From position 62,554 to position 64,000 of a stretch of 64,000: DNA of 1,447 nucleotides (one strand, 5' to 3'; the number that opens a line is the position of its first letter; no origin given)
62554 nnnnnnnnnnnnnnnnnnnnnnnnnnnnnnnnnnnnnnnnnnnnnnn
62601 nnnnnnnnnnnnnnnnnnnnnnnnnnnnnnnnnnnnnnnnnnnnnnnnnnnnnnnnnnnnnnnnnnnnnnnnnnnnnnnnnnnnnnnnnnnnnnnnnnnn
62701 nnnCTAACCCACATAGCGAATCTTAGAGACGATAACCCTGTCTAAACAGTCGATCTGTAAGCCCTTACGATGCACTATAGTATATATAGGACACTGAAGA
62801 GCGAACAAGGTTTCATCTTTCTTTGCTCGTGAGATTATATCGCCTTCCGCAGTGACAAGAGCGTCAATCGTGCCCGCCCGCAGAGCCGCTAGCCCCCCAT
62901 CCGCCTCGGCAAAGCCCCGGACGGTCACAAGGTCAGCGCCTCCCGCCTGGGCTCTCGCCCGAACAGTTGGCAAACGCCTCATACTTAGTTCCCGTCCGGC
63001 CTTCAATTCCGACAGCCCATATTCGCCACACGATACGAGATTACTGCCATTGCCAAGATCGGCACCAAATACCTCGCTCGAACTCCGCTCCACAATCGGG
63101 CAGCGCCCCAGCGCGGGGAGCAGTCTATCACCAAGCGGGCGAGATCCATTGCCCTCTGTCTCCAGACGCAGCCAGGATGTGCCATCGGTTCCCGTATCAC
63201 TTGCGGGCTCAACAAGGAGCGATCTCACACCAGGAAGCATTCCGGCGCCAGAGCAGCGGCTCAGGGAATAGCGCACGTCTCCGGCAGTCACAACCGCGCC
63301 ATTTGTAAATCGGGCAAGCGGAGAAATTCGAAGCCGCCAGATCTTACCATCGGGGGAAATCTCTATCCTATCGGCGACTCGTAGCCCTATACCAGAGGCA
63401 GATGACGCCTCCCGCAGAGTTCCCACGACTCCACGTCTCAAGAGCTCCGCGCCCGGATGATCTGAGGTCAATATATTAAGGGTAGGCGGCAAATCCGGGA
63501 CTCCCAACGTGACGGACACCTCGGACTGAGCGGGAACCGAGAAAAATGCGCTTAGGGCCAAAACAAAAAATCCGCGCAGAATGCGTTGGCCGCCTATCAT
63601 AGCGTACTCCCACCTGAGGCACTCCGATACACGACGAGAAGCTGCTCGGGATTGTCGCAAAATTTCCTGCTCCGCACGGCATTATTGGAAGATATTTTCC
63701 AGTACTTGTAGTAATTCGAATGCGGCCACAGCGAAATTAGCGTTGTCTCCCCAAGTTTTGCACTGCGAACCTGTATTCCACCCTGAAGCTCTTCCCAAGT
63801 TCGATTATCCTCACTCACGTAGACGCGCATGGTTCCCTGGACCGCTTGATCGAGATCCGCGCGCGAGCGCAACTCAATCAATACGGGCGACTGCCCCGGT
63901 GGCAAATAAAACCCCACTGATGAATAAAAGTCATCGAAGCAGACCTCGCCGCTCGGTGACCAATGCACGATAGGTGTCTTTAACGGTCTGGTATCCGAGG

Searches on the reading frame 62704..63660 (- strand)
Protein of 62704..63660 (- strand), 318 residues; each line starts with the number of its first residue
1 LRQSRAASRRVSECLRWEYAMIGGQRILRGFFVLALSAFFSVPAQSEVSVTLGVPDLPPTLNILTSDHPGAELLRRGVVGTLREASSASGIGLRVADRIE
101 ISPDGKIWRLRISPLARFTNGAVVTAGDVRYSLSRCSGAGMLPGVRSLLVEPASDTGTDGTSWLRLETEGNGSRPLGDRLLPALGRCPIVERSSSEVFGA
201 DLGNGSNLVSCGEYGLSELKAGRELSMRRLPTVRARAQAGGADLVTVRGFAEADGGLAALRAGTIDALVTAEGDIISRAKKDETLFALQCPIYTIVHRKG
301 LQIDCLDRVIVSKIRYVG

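Call 3: search_protein_families(library=pfam, proteins=[window:62704-63660:-], max_evalue=0.01)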
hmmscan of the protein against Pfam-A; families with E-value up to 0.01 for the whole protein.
window:62704-63660:- (318 aa): 1 family
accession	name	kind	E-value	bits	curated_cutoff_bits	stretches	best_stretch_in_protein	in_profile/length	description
PF00496.27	SBP_bac_5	-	3.3e-12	46.6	32.4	1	95-283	6-189/368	Bacterial extracellular solute-binding proteins, family 5 Middle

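Call 4: search_protein_families(library=ncbifam, proteins=[window:62704-63660:-], max_evalue=0.001)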
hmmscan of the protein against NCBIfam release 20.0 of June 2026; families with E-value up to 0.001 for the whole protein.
window:62704-63660:- (318 aa): 0 families

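Call 56: search_protein_families(library=padloc, proteins=[window:62704-63603:-], max_evalue=0.01)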
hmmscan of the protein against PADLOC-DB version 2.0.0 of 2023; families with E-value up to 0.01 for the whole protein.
window:62704-63603:- (299 aa): 0 families

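Call 58: search_solved_structures(query=window:62704-63603:-, max_evalue=1)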
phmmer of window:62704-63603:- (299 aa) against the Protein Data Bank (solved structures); distinct sequences matched with E-value up to 1: 11.
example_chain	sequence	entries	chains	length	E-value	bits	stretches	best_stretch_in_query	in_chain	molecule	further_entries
8upi_A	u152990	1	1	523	6.7e-06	28.9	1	75-247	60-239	Peptide ABC transporter substrate-binding protein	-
3ry3_A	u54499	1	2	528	0.0073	18.9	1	15-121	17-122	Putative solute-binding protein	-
5icq_A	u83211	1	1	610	0.018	17.7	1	75-234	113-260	Methylocystis parvus OBBP MbnE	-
2wok_A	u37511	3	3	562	0.036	16.7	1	81-132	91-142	CLAVULANIC ACID BIOSYNTHESIS OLIGOPEPTIDE BINDING PROTEIN 2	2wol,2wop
4ofl_A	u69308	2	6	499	0.057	16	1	79-121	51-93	Extracytoplasmic Nickel-Binding Protein YpYntA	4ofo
6hlx_A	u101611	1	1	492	0.078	15.6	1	70-248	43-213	AgaA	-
8gh8_A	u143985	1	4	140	0.26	13.8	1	34-88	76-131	Holliday junction branch migration complex subunit RuvA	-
9rd1_A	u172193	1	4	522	0.35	13.4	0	84-246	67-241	Periplasmic oligopeptide-binding protein OppA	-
3tcf_A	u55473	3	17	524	0.36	13.4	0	84-246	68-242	Periplasmic oligopeptide-binding protein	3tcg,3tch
8ay0_A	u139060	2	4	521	0.5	12.9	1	76-117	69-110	Dipeptide-binding protein DppE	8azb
6fwx_A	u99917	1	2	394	0.87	12.1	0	97-133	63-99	Titin,Titin,Titin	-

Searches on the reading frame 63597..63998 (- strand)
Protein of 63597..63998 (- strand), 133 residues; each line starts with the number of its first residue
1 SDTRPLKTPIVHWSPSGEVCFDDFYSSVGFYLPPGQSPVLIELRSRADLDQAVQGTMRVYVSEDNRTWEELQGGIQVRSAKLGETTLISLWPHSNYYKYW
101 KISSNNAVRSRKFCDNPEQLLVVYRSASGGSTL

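Call 70: search_protein_families(library=pfam, proteins=[window:63597-63998:-], max_evalue=0.0001)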
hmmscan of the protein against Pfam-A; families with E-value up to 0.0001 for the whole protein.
window:63597-63998:- (133 aa): 0 families
